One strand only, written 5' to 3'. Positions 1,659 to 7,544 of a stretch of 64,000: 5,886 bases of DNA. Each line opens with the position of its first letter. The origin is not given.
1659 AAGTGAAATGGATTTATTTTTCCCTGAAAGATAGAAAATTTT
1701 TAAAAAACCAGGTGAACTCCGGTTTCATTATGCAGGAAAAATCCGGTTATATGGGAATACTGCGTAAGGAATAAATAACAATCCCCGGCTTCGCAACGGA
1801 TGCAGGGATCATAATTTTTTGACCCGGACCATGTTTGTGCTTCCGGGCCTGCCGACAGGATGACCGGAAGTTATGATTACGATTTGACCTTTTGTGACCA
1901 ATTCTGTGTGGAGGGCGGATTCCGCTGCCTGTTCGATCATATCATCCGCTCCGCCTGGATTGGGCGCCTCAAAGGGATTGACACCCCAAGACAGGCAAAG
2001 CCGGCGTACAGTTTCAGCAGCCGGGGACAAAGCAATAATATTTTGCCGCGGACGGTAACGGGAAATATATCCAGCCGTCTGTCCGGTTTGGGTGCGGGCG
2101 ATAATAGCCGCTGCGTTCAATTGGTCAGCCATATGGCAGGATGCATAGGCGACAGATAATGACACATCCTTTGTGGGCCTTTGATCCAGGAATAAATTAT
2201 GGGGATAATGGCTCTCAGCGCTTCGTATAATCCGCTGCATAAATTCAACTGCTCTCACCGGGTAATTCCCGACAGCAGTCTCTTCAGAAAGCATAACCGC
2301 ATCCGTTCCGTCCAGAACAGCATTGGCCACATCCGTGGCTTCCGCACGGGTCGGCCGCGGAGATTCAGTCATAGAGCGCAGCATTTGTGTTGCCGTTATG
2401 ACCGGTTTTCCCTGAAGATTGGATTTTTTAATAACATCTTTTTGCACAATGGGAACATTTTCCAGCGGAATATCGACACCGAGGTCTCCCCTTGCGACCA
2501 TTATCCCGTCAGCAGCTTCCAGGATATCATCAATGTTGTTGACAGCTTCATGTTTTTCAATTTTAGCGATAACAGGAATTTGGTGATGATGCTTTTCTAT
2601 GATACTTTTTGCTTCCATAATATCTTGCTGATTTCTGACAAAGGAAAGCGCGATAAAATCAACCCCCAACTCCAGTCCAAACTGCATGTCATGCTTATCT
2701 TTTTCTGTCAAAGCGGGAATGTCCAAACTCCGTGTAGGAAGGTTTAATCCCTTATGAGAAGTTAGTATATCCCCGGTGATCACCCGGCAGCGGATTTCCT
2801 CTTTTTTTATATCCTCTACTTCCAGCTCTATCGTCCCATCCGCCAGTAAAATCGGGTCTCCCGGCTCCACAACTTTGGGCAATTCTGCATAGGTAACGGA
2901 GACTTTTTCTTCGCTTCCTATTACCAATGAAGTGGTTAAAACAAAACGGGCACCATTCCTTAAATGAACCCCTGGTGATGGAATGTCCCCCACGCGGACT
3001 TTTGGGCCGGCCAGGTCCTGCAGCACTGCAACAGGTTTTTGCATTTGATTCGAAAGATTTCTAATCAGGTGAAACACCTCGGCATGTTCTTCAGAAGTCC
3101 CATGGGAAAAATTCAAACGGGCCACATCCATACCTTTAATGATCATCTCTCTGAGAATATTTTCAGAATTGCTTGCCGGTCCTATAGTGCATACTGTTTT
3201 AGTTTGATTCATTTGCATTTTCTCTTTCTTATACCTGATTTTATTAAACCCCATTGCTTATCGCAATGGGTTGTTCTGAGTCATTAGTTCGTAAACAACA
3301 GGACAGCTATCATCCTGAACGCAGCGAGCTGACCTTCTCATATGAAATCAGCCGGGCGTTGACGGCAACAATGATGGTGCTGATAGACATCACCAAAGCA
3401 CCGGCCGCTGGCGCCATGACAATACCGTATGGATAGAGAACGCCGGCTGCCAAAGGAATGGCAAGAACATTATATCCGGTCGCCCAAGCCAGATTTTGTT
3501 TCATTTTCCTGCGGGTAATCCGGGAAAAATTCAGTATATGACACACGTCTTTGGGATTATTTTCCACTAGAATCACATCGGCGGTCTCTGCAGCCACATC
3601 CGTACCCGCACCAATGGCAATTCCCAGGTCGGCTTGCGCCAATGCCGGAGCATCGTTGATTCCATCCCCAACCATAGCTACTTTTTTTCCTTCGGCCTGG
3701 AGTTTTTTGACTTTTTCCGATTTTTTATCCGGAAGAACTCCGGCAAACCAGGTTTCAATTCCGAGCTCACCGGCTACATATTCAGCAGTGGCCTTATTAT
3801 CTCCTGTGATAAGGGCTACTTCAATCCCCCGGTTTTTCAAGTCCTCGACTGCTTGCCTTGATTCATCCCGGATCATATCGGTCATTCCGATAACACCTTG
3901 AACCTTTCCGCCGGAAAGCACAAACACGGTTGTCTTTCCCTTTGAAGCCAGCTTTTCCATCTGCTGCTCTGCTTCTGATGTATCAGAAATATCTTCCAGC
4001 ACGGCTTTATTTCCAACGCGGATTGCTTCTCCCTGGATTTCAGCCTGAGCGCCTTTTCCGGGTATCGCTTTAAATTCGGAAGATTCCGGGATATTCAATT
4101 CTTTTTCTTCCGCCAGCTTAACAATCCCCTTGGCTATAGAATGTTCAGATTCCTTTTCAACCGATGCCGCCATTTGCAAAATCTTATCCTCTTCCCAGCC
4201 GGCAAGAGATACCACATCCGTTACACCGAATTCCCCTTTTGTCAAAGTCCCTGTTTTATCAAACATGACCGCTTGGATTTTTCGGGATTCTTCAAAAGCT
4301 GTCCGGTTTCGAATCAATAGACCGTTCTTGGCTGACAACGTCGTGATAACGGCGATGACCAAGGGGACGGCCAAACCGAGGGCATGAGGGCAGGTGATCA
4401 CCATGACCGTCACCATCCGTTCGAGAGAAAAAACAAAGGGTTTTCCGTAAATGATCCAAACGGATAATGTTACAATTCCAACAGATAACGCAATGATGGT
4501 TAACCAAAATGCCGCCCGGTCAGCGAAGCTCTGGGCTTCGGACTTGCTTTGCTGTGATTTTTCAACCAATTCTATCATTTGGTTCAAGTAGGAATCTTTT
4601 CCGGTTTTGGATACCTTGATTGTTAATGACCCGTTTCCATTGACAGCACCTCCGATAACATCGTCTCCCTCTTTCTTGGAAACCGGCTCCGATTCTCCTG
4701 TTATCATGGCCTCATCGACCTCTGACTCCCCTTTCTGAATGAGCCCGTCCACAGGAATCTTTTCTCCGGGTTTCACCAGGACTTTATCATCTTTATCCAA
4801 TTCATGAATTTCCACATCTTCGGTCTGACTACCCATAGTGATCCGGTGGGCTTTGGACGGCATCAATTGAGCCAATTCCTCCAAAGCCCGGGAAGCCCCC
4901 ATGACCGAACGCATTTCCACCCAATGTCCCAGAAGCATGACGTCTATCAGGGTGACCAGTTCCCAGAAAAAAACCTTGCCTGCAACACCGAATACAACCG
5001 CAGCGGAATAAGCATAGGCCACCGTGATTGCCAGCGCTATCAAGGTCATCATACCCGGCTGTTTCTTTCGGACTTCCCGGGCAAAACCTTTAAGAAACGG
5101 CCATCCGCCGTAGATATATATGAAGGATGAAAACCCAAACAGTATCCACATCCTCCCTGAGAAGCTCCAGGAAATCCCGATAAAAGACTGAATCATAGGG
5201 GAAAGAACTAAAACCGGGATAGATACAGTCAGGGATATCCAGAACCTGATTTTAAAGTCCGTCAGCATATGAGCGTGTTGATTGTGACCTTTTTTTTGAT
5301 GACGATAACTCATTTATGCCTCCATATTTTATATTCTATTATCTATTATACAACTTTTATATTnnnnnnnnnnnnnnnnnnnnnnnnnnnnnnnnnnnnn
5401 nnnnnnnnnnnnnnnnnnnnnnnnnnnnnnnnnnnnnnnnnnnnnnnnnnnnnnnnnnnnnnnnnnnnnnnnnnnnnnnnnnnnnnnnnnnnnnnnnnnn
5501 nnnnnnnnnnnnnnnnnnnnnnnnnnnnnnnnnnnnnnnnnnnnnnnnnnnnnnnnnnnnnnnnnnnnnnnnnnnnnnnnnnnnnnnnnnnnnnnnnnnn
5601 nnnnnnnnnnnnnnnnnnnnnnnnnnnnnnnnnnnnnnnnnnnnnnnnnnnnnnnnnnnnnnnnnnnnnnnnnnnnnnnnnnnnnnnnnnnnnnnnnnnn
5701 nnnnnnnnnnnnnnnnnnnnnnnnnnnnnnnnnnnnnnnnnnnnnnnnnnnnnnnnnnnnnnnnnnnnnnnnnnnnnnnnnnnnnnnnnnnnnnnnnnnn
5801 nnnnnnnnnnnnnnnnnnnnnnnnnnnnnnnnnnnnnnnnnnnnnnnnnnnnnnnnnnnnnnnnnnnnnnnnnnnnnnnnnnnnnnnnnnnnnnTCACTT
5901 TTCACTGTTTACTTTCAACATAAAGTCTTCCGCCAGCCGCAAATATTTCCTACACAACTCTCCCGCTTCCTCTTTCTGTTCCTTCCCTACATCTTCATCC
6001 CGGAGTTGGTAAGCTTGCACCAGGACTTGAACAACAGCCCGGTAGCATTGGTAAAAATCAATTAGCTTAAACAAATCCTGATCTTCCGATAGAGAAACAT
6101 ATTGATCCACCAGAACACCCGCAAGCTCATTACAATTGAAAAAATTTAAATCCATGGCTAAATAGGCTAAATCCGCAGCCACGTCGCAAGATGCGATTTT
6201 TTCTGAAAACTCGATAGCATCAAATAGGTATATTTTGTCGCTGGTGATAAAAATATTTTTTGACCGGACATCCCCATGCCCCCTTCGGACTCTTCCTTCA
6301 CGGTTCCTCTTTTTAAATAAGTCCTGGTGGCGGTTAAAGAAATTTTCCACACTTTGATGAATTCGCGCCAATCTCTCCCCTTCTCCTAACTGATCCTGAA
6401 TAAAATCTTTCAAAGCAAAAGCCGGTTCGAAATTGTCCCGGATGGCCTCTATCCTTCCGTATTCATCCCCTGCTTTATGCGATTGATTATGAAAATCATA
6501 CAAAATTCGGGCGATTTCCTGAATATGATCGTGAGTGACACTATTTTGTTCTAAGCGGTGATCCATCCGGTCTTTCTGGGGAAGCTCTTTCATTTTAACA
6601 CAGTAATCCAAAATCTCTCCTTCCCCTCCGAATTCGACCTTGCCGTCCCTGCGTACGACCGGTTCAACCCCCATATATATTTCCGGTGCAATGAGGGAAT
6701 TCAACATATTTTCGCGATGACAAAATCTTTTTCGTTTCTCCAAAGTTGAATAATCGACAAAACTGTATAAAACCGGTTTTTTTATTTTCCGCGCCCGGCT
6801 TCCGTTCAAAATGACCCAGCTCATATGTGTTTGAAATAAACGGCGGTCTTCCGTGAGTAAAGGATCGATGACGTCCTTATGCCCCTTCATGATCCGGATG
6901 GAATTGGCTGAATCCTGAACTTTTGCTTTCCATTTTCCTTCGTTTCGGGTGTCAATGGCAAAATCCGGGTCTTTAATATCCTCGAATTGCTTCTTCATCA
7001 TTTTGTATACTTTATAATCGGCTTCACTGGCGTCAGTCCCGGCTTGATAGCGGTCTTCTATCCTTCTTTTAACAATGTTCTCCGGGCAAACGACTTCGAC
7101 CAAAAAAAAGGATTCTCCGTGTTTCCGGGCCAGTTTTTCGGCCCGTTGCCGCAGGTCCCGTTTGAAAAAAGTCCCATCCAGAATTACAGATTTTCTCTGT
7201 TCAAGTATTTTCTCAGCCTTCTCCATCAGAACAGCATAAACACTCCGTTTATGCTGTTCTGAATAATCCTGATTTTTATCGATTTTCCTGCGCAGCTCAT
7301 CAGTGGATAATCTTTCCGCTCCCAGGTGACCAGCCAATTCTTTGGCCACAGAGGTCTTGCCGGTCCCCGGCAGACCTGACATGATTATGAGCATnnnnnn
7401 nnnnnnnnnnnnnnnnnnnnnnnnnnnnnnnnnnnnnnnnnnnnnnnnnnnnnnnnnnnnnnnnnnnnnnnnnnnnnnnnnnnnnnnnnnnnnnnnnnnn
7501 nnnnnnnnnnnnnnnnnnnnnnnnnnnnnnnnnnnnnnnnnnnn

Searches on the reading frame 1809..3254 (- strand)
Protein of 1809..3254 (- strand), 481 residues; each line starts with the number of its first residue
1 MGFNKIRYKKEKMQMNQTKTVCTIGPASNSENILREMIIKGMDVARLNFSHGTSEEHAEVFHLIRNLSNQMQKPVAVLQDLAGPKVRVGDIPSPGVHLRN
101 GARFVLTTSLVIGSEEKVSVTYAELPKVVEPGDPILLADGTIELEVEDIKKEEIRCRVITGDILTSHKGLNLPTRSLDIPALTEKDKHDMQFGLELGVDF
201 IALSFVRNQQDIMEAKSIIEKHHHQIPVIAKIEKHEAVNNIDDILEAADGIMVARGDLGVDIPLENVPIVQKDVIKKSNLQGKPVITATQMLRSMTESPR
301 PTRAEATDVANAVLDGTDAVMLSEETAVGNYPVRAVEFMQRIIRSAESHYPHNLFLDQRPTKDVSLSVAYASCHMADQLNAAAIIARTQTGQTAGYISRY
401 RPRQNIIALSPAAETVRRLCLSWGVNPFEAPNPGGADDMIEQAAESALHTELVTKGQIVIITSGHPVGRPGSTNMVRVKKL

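Call 77: search_protein_families(library=pfam, proteins=[window:1809-3254:-], max_evalue=0.0001)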
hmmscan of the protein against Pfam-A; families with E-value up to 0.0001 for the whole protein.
window:1809-3254:- (481 aa): 3 families
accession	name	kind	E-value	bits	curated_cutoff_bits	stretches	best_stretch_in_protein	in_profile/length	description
PF00224.27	PK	-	1.8e-122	409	30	1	16-336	2-328/328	Pyruvate kinase, barrel domain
PF02887.21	PK_C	-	1.9e-34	118.6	28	1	367-478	2-113/114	Pyruvate kinase, alpha/beta domain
PF03328.21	HpcH_HpaI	-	6.8e-06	26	25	1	187-258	75-154/221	HpcH/HpaI aldolase/citrate lyase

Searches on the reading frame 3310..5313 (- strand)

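Call 77: search_protein_families(library=pfam, proteins=[window:3310-5313:-], max_evalue=0.0001)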
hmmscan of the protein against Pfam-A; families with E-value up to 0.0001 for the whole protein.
window:3310-5313:- (667 aa): 4 families
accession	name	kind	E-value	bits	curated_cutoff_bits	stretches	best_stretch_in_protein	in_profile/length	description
PF00122.25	E1-E2_ATPase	-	7.8e-53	179.1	28.1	1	150-329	2-180/181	E1-E2 ATPase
PF00702.32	Hydrolase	-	2.6e-38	132.8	26.4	1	346-562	1-191/191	haloacid dehalogenase-like hydrolase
PF08282.18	Hydrolase_3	-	3.1e-10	40.7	20.9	1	536-590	197-251/255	haloacid dehalogenase-like hydrolase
PF12710.13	HAD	-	2.1e-05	25.4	27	1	482-558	87-188/189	haloacid dehalogenase-like hydrolase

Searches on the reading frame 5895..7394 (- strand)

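Call 77: search_protein_families(library=pfam, proteins=[window:5895-7394:-], max_evalue=0.0001)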
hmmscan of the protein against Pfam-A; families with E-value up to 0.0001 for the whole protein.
window:5895-7394:- (499 aa): 8 families
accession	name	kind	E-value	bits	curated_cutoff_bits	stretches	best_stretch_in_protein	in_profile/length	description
PF13671.12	AAA_33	-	3.4e-30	105.7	27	1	2-138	1-141/143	AAA domain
PF08433.16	KTI12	-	1.4e-12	48.2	22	1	1-140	1-140/271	Chromatin associated protein KTI12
PF06414.18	Zeta_toxin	-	9.5e-12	45.2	22.3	1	2-119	18-147/199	Zeta toxin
PF13207.12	AAA_17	-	1.4e-10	42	27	1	7-126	2-134/136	AAA domain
PF13238.12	AAA_18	-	9.7e-09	36.2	29.4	1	3-117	1-113/128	AAA domain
PF01583.26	APS_kinase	-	2.2e-06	28.2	21.1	1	2-146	4-150/152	Adenylylsulphate kinase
PF00406.28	ADK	-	7.1e-05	23.4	26.8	0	6-135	2-123/151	Adenylate kinase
PF00004.35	AAA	-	8.7e-05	23.4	21.2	0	3-56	1-50/131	ATPase family associated with various cellular activities (AAA)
